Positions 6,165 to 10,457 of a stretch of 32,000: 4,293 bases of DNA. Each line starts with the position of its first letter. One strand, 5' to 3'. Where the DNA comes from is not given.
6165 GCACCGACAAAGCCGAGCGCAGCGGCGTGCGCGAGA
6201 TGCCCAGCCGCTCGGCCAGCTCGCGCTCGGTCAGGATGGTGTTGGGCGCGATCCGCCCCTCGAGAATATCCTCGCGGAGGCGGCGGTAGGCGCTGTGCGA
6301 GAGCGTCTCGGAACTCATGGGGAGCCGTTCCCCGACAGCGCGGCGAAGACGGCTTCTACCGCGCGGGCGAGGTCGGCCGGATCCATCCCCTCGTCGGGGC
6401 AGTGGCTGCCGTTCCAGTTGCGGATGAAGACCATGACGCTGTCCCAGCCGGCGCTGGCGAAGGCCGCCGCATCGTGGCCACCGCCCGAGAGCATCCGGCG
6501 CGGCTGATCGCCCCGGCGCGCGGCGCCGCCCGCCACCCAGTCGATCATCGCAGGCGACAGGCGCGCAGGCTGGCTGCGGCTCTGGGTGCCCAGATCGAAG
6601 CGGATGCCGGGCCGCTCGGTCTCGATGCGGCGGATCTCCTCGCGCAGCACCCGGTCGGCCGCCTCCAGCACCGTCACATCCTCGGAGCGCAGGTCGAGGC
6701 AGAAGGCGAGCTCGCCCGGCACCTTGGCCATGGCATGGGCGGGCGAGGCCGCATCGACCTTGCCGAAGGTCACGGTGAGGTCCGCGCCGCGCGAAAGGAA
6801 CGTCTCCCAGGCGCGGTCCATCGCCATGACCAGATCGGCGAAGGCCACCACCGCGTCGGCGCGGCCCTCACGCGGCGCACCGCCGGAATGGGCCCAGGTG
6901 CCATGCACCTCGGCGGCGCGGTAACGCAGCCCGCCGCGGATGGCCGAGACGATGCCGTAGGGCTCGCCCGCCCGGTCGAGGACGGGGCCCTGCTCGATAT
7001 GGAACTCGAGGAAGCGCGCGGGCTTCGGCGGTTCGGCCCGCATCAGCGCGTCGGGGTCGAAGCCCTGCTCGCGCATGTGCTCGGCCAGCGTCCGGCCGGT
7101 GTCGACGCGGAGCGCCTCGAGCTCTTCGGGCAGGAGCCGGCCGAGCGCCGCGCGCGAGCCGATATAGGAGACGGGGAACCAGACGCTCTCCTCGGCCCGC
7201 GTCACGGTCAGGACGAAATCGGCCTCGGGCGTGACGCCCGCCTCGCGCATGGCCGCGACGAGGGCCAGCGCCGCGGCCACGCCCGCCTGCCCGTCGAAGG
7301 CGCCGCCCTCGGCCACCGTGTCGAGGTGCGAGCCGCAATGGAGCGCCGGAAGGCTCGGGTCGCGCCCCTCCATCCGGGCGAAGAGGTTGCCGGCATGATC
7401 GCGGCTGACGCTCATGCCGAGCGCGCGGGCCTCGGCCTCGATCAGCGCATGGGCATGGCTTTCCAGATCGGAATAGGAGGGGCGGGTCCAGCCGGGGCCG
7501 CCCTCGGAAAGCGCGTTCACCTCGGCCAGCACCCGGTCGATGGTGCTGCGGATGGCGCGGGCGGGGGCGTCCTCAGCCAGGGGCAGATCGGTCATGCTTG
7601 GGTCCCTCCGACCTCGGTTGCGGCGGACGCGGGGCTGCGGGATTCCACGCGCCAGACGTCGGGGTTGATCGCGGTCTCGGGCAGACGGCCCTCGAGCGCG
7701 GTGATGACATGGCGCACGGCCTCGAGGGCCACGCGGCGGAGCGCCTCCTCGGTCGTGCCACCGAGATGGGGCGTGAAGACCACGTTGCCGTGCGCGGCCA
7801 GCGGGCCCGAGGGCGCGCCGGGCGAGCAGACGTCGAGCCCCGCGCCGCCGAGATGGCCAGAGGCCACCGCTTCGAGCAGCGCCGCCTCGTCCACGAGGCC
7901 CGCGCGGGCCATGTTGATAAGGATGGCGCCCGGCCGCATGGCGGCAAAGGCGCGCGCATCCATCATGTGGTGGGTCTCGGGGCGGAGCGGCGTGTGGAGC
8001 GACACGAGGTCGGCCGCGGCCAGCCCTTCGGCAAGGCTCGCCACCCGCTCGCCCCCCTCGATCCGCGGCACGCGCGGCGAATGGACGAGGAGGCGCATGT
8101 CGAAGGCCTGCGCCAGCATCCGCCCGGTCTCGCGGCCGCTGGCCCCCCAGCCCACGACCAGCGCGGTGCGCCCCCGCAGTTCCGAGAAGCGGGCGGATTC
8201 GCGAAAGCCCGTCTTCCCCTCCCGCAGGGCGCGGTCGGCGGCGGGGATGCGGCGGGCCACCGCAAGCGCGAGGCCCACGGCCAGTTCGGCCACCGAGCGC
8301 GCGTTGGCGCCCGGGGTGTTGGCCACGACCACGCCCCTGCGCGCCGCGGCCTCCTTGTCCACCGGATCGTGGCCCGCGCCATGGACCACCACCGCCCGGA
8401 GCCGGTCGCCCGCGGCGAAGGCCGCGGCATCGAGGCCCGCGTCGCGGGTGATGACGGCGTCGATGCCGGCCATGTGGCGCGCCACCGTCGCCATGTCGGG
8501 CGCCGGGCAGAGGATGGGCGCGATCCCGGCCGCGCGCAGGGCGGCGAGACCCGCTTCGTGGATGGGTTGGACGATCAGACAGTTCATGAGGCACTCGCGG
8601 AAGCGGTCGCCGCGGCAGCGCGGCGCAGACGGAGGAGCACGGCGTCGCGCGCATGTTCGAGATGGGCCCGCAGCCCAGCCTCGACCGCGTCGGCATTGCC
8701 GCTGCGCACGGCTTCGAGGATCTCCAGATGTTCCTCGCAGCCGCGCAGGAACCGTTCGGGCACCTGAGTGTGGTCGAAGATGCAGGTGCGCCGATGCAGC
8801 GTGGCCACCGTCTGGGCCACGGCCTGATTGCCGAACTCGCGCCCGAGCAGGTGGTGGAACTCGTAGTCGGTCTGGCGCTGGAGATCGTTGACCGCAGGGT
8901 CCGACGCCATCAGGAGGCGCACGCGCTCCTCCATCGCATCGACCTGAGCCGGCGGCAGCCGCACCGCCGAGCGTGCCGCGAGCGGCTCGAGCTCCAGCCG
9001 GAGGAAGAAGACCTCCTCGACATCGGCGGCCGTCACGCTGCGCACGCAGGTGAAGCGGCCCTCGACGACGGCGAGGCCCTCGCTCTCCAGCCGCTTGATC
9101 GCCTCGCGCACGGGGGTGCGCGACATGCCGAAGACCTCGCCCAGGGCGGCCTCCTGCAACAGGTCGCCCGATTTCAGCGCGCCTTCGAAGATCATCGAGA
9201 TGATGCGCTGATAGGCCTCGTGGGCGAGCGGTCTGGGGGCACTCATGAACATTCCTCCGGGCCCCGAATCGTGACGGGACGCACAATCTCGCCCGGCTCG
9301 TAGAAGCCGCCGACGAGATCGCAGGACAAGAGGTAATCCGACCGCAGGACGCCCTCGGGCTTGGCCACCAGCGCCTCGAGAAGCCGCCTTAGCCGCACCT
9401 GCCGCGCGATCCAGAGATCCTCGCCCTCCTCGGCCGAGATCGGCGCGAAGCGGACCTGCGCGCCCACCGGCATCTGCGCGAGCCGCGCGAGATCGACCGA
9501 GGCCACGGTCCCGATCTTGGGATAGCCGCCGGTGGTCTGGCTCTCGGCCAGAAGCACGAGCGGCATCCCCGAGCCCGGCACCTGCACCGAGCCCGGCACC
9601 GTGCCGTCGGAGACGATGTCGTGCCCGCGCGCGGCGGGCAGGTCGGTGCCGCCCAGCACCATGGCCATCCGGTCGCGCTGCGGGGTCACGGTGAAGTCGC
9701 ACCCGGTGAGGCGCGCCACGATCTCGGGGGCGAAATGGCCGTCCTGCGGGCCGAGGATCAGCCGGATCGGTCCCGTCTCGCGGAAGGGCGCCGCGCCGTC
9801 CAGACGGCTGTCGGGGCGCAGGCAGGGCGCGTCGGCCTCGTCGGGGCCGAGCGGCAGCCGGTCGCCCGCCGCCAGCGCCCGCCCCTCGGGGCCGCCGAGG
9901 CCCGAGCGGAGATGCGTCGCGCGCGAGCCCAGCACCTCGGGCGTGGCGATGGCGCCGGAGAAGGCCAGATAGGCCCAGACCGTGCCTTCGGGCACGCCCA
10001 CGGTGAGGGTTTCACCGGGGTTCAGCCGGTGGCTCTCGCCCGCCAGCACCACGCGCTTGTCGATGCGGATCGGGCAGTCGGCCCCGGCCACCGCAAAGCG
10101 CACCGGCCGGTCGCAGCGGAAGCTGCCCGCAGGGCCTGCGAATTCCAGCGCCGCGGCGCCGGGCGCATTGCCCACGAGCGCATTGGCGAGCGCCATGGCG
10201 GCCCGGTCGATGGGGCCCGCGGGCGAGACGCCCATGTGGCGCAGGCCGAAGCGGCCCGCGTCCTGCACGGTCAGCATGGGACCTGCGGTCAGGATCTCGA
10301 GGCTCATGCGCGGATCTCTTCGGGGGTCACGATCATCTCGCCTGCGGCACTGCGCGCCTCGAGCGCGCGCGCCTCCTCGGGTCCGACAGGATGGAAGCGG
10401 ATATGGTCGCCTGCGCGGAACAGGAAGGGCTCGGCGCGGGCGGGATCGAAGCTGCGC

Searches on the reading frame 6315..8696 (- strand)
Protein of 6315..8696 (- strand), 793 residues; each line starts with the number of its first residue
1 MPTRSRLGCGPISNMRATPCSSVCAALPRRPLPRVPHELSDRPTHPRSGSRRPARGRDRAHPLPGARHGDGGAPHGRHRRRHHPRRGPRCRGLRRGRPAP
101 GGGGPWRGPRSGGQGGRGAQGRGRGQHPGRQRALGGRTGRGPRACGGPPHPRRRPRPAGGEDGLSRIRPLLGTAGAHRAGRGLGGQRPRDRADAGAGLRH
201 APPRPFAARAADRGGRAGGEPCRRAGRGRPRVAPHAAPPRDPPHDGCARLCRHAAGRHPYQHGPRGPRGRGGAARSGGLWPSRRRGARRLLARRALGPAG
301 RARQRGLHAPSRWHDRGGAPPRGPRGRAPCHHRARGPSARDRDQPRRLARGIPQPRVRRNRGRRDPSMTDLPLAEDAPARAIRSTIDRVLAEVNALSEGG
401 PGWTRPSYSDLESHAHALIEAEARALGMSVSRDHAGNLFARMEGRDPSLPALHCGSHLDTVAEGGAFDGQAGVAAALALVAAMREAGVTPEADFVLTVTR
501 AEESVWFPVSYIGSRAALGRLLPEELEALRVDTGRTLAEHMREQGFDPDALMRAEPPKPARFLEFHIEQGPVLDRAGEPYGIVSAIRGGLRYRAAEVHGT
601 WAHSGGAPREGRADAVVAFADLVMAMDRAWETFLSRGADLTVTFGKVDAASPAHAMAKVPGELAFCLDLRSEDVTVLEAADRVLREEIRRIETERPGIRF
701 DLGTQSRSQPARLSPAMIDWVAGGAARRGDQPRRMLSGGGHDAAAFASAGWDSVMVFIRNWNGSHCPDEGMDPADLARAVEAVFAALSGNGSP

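Call 10: search_protein_families(library=pfam, proteins=[window:6315-8696:-], max_evalue=0.001)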
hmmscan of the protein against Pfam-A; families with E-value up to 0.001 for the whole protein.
window:6315-8696:- (793 aa): 2 families
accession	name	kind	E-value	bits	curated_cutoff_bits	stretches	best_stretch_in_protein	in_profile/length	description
PF01546.33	Peptidase_M20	-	1.8e-19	70.9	24.6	1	456-786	4-203/206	Peptidase family M20/M25/M40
PF04389.22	Peptidase_M28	-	3.9e-06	27.2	21.3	1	437-516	1-75/193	Peptidase family M28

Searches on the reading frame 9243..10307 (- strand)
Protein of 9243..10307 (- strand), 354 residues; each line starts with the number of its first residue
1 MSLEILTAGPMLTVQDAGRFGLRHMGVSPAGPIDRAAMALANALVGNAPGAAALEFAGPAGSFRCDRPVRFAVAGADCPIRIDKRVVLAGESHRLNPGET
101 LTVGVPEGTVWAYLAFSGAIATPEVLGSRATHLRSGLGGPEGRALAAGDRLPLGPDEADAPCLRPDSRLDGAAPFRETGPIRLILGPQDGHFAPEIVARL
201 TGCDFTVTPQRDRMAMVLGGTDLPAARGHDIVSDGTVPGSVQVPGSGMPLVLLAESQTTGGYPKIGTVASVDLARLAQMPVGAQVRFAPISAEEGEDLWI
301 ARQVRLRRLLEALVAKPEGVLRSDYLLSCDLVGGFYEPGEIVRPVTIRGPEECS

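Call 10: search_protein_families(library=pfam, proteins=[window:9243-10307:-], max_evalue=0.001)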
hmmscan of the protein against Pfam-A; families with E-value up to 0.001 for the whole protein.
window:9243-10307:- (354 aa): 1 family
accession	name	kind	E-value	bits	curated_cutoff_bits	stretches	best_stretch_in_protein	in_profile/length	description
PF02626.20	CT_A_B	-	1.1e-82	278.1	25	1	25-288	1-260/261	Carboxyltransferase domain, subdomain A and B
